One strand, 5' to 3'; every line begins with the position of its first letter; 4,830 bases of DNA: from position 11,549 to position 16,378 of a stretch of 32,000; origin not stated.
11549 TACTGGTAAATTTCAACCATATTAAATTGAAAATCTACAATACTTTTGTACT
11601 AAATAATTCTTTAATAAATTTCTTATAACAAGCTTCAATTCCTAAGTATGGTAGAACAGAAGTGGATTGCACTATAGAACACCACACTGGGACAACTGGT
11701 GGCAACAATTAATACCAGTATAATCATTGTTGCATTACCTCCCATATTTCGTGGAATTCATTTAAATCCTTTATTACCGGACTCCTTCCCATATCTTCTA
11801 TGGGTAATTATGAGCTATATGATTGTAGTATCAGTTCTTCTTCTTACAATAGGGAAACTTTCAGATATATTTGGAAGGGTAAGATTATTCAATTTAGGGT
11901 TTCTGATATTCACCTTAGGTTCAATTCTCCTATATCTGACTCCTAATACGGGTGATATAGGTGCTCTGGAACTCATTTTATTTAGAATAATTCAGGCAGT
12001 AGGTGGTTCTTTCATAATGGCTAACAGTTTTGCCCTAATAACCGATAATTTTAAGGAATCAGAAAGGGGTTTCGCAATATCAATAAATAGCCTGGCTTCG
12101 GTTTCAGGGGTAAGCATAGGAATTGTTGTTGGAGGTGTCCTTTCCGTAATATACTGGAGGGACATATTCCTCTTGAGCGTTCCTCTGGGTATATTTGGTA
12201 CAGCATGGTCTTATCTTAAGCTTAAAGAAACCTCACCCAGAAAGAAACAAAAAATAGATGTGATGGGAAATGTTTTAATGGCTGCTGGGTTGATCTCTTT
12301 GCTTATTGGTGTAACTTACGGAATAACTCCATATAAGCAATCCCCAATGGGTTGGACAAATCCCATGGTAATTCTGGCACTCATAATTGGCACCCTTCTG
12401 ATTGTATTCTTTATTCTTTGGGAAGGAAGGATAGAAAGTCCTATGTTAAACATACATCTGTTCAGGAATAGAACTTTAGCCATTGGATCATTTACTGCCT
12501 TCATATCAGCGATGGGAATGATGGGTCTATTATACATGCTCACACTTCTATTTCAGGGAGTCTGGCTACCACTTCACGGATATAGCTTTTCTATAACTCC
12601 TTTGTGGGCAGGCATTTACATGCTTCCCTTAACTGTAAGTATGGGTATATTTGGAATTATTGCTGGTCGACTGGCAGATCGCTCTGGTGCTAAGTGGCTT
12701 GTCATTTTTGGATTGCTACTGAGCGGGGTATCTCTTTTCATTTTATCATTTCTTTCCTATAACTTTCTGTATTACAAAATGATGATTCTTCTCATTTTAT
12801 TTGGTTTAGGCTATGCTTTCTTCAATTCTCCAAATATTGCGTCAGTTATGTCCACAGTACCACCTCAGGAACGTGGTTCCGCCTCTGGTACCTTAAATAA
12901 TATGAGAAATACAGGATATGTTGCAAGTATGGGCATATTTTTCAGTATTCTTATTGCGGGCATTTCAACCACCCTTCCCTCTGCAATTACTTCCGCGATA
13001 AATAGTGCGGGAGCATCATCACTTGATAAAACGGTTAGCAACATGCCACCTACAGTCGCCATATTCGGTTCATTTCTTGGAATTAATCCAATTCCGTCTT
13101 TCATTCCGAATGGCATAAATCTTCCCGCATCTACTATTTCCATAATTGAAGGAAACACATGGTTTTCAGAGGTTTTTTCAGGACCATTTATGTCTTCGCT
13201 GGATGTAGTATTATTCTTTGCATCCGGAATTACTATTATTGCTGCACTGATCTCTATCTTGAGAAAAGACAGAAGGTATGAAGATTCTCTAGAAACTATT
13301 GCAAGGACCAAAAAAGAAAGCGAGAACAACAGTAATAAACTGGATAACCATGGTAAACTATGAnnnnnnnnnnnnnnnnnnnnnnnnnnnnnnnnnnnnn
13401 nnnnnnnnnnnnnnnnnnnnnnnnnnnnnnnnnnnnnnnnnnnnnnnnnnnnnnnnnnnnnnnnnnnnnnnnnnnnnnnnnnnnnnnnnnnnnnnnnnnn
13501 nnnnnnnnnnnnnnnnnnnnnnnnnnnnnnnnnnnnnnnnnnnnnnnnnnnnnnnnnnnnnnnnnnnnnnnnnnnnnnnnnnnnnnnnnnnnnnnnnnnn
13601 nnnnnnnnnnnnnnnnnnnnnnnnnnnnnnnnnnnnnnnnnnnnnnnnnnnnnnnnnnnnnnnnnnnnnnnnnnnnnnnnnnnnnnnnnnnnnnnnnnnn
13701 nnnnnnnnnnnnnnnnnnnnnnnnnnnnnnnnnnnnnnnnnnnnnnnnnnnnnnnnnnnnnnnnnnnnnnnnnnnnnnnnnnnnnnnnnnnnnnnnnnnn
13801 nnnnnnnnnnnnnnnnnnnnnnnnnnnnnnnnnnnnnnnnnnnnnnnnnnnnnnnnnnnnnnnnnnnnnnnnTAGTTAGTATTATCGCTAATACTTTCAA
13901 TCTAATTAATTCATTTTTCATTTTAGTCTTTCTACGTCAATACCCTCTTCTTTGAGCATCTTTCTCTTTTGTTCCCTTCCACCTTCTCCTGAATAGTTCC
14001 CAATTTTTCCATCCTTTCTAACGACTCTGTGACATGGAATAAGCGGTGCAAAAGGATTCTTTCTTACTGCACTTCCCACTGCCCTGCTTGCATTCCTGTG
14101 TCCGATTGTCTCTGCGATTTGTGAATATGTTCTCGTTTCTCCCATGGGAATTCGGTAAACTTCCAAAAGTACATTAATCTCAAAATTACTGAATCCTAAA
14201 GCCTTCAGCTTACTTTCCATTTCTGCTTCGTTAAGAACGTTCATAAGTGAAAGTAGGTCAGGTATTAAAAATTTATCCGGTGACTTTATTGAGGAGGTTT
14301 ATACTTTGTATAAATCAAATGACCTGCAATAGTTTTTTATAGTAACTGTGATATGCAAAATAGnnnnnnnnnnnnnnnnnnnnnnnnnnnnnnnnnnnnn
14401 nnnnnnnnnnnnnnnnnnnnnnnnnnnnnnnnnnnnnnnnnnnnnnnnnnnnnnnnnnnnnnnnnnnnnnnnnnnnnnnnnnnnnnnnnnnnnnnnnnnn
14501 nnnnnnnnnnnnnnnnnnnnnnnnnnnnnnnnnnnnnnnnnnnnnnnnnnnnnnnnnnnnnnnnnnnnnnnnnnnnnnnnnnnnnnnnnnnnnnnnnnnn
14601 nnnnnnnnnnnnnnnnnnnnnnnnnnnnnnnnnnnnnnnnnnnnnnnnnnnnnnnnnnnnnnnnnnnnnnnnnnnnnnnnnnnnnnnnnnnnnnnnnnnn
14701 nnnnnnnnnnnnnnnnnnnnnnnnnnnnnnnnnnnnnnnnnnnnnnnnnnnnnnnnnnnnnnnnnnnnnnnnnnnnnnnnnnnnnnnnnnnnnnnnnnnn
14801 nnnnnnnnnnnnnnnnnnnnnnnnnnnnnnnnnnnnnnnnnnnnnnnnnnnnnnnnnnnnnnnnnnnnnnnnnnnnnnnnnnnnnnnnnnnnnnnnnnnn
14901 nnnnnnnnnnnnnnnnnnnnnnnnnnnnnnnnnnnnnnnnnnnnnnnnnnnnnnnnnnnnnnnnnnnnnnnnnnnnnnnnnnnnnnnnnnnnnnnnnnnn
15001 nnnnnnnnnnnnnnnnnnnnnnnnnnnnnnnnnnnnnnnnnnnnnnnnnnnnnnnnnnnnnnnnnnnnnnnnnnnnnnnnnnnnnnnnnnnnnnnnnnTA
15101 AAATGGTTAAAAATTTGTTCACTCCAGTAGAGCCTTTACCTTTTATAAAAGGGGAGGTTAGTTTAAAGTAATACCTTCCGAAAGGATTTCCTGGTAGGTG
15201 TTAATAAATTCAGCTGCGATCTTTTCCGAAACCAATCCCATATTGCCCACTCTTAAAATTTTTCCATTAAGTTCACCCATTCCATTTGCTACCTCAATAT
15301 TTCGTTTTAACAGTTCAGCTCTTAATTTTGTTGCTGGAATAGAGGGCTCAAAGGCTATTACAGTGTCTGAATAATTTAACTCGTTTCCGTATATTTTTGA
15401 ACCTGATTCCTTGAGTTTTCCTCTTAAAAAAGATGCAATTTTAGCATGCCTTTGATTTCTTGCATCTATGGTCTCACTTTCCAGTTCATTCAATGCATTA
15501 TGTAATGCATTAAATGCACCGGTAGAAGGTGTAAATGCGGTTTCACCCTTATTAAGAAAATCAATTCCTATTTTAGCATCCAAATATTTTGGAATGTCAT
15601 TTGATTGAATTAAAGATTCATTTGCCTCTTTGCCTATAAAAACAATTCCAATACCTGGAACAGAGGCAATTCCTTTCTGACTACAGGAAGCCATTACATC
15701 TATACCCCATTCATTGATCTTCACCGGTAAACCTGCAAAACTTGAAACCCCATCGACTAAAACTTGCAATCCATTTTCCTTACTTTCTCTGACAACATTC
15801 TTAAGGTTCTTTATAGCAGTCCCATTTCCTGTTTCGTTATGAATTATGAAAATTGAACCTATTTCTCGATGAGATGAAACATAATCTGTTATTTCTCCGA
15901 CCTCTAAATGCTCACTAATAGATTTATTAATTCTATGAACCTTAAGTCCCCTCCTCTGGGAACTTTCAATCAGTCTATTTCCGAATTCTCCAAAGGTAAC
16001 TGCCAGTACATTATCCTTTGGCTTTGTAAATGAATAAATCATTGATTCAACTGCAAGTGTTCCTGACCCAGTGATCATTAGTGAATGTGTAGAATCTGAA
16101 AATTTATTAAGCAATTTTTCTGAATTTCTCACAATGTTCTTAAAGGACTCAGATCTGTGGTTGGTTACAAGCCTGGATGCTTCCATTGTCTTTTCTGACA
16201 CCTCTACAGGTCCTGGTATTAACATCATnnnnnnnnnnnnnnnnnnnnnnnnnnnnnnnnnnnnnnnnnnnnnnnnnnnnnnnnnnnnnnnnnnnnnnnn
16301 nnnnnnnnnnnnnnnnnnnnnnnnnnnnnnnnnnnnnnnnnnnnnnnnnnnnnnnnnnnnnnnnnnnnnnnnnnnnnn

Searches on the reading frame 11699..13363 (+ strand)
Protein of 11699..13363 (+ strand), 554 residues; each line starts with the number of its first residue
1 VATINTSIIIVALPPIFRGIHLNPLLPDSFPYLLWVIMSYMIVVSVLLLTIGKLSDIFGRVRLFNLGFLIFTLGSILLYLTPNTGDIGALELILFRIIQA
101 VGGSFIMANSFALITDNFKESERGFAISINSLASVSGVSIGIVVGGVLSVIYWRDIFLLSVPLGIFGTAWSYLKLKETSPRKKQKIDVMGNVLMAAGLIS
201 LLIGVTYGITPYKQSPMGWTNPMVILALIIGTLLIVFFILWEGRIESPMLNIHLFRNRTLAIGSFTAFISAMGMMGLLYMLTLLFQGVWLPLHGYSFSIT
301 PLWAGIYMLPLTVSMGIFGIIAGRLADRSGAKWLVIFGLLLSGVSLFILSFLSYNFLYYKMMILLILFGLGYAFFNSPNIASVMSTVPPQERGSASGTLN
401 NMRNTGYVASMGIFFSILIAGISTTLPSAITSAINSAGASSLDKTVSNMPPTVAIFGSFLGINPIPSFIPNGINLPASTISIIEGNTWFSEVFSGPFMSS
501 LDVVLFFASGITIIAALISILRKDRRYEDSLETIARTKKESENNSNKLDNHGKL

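Call 54: search_protein_families(library=pfam, proteins=[window:11699-13363:+], max_evalue=0.001)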
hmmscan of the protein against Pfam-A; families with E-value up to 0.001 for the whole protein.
window:11699-13363:+ (554 aa): 2 families
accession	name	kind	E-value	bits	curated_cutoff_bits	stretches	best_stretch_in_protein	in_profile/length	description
PF07690.21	MFS_1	-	6.4e-40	137.6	33.4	2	2-298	8-311/347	Major Facilitator Superfamily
PF05977.19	MFS_3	-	1.9e-05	23.8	27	1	46-149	60-163/524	Transmembrane secretion effector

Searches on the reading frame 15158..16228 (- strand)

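Call 54: search_protein_families(library=pfam, proteins=[window:15158-16228:-], max_evalue=0.001)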
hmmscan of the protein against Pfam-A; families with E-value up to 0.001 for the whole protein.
window:15158-16228:- (356 aa): 1 family
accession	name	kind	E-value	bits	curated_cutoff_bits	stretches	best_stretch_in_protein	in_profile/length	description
PF00266.25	Aminotran_5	-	8.5e-23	81.4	21.5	1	22-316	34-338/371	Aminotransferase class-V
